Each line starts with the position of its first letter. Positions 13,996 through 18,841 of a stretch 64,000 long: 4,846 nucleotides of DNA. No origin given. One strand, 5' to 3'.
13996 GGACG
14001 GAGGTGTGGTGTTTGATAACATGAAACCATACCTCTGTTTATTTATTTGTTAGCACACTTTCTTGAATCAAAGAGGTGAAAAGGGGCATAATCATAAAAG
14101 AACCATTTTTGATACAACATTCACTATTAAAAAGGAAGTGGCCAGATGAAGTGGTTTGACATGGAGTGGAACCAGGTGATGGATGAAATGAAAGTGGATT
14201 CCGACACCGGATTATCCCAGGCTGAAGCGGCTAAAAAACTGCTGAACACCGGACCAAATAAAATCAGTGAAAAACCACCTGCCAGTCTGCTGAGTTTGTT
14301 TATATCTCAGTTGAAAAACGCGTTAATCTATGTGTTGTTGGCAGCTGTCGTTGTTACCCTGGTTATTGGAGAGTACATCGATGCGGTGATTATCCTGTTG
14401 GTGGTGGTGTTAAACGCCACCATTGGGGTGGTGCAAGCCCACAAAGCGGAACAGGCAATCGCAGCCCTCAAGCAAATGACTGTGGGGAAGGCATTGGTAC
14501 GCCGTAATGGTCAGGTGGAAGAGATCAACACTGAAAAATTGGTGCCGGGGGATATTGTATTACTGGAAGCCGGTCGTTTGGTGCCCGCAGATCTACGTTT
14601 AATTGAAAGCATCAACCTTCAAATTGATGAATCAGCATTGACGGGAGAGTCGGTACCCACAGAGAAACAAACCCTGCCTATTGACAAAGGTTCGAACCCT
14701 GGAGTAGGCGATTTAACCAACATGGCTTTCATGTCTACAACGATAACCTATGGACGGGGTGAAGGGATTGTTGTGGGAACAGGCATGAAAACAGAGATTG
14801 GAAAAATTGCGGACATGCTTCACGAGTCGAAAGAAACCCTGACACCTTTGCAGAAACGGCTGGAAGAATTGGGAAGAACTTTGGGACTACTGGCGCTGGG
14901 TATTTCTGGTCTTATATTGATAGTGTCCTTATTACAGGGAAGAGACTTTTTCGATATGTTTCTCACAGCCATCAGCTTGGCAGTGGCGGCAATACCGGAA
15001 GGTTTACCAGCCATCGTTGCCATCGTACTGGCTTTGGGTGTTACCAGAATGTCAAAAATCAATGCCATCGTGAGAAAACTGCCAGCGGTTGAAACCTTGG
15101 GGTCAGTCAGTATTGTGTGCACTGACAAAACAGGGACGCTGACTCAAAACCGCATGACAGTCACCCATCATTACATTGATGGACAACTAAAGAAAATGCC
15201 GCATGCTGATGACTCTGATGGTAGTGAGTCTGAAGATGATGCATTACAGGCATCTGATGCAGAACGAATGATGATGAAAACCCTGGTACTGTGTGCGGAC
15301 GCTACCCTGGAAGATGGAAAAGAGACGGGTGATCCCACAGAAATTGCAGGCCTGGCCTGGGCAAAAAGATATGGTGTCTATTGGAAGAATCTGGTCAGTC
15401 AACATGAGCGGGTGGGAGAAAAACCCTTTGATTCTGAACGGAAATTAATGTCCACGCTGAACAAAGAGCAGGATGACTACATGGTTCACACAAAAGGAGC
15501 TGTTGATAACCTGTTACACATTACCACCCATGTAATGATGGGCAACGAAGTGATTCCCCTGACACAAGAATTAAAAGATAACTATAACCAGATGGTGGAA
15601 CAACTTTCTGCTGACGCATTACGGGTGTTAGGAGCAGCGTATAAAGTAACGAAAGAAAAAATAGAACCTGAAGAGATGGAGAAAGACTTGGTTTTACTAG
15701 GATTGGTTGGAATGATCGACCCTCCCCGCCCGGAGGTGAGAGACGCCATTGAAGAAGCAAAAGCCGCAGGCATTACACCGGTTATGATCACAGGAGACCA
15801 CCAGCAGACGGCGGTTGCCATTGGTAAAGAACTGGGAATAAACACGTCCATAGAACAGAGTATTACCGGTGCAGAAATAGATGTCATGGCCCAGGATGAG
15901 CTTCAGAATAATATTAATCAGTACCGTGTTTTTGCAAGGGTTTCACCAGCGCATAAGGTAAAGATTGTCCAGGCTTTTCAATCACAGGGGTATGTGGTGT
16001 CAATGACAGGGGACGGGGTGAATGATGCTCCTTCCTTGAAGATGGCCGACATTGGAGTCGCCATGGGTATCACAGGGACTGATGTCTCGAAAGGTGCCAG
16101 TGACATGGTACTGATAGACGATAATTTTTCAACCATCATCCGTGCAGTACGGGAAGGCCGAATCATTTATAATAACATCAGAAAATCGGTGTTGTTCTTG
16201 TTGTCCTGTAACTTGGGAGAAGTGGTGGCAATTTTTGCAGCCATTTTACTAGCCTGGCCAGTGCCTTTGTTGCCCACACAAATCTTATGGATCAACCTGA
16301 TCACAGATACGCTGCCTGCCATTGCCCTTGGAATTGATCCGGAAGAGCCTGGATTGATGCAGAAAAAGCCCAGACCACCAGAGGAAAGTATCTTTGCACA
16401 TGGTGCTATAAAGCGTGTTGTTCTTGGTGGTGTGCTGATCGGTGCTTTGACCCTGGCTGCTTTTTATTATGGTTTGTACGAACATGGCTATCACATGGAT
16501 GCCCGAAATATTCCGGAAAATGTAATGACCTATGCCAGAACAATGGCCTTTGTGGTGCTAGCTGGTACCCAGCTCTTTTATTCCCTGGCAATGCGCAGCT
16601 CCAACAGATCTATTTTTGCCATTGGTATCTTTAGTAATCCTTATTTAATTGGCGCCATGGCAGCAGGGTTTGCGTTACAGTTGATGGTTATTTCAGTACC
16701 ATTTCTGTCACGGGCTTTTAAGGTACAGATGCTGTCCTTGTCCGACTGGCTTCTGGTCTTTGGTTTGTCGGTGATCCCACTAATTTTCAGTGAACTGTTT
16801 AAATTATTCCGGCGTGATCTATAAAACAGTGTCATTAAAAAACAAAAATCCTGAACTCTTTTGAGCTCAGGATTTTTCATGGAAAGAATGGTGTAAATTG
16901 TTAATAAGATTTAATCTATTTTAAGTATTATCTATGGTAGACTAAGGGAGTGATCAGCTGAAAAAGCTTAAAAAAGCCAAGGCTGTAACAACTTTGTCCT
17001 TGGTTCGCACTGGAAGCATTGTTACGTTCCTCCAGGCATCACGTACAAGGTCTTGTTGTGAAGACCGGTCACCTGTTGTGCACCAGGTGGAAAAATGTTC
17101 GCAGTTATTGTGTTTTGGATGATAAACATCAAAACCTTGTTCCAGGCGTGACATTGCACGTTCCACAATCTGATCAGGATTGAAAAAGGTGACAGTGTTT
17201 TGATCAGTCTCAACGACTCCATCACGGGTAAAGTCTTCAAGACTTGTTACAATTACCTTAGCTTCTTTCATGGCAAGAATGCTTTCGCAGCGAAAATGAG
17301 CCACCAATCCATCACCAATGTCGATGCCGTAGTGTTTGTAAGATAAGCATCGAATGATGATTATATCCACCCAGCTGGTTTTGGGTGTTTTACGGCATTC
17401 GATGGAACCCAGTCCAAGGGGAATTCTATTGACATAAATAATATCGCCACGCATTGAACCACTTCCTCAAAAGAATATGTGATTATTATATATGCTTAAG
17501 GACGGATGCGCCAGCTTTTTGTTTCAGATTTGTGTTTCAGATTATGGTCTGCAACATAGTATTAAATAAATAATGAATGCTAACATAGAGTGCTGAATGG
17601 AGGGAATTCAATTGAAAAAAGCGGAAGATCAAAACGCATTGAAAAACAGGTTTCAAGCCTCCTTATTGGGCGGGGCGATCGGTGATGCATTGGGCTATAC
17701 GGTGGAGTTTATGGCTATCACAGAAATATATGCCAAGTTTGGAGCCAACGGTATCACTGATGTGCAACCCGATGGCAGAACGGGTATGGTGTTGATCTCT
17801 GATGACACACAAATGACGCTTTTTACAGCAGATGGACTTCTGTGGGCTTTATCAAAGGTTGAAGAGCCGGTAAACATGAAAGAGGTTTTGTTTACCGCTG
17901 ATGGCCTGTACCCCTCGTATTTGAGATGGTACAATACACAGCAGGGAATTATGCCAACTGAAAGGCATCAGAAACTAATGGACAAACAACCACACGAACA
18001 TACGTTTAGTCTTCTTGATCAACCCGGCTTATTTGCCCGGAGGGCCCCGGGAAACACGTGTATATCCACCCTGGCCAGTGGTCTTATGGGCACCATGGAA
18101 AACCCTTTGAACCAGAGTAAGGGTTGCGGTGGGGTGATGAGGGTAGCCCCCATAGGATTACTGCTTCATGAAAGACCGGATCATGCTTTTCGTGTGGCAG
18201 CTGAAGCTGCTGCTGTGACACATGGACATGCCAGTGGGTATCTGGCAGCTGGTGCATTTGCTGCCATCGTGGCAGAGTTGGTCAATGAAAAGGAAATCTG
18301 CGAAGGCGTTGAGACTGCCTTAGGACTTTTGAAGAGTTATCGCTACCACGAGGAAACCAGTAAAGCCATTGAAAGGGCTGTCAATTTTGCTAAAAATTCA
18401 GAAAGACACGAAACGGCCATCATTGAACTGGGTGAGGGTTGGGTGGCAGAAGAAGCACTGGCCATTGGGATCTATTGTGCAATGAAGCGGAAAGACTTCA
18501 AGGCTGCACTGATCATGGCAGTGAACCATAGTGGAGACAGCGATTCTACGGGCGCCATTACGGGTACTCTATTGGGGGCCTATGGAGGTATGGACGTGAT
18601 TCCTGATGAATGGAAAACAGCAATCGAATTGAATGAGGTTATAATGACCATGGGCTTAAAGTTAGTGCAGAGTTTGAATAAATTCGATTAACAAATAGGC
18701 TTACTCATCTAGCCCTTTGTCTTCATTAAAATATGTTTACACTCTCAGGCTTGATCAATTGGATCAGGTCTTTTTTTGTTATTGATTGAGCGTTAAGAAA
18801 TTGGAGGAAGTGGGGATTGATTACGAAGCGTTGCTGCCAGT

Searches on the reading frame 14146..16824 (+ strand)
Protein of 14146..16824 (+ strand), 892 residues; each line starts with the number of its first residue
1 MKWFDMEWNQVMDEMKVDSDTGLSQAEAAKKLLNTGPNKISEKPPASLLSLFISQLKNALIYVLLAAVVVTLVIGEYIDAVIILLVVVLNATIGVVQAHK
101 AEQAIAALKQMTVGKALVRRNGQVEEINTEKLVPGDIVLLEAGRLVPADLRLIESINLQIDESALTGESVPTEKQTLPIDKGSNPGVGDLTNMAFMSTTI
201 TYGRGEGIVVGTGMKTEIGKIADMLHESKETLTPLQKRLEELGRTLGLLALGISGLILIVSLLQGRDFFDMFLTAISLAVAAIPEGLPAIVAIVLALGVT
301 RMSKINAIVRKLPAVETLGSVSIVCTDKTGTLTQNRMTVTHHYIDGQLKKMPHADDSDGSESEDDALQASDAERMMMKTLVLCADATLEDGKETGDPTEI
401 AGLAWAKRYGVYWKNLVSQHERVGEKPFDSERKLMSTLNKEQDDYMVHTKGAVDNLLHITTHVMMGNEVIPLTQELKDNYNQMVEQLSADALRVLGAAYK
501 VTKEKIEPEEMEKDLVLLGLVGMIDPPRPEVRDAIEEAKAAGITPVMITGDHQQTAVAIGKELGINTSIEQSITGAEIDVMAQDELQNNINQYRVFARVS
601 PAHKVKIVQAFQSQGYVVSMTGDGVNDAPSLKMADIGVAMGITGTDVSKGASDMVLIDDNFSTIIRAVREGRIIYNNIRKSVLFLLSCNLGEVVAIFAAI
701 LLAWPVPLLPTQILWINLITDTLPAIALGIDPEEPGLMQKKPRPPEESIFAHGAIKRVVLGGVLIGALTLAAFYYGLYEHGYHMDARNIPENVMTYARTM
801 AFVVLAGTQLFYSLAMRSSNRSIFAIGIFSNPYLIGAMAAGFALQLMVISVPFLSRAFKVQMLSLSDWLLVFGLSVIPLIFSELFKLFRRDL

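Call 56: search_protein_families(library=pfam, proteins=[window:14146-16824:+], max_evalue=0.00001)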
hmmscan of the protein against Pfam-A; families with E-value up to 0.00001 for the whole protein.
window:14146-16824:+ (892 aa): 5 families
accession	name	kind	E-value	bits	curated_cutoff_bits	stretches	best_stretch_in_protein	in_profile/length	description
PF00689.26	Cation_ATPase_C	-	2e-57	194.2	27.3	1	705-888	1-175/175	Cation transporting ATPase, C-terminus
PF00122.25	E1-E2_ATPase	-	4.6e-52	176.6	28.1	1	111-304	2-180/181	E1-E2 ATPase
PF00702.32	Hydrolase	-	2e-18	67.9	26.4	1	323-635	3-191/191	haloacid dehalogenase-like hydrolase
PF00690.31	Cation_ATPase_N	-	7.7e-18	64.4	20.4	1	5-70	3-68/69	Cation transporter/ATPase, N-terminus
PF13246.12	Cation_ATPase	-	1.5e-14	54.2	21.7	1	383-462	3-90/91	Cation transport ATPase (P-type)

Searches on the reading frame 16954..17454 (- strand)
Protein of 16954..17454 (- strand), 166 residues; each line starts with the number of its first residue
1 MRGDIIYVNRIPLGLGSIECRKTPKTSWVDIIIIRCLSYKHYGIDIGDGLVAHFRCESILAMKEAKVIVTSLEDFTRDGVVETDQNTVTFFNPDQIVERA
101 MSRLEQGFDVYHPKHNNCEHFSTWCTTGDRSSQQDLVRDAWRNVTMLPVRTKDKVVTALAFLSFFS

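Call 86: search_protein_families(library=pfam, proteins=[window:16954-17454:-], max_evalue=0.00001)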
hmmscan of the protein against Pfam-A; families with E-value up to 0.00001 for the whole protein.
window:16954-17454:- (166 aa): 1 family
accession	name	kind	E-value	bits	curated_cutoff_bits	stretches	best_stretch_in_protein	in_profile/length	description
PF04970.19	LRAT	-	3.7e-19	69.6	24.3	1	30-129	7-118/120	Lecithin retinol acyltransferase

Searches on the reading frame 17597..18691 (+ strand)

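Call 56: search_protein_families(library=pfam, proteins=[window:17597-18691:+], max_evalue=0.00001)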
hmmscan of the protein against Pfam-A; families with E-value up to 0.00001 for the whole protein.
window:17597-18691:+ (364 aa): 1 family
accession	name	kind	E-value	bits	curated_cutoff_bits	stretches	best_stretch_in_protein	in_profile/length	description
PF03747.19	ADP_ribosyl_GH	-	1e-70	239.1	26.2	1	22-338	2-287/287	ADP-ribosylglycohydrolase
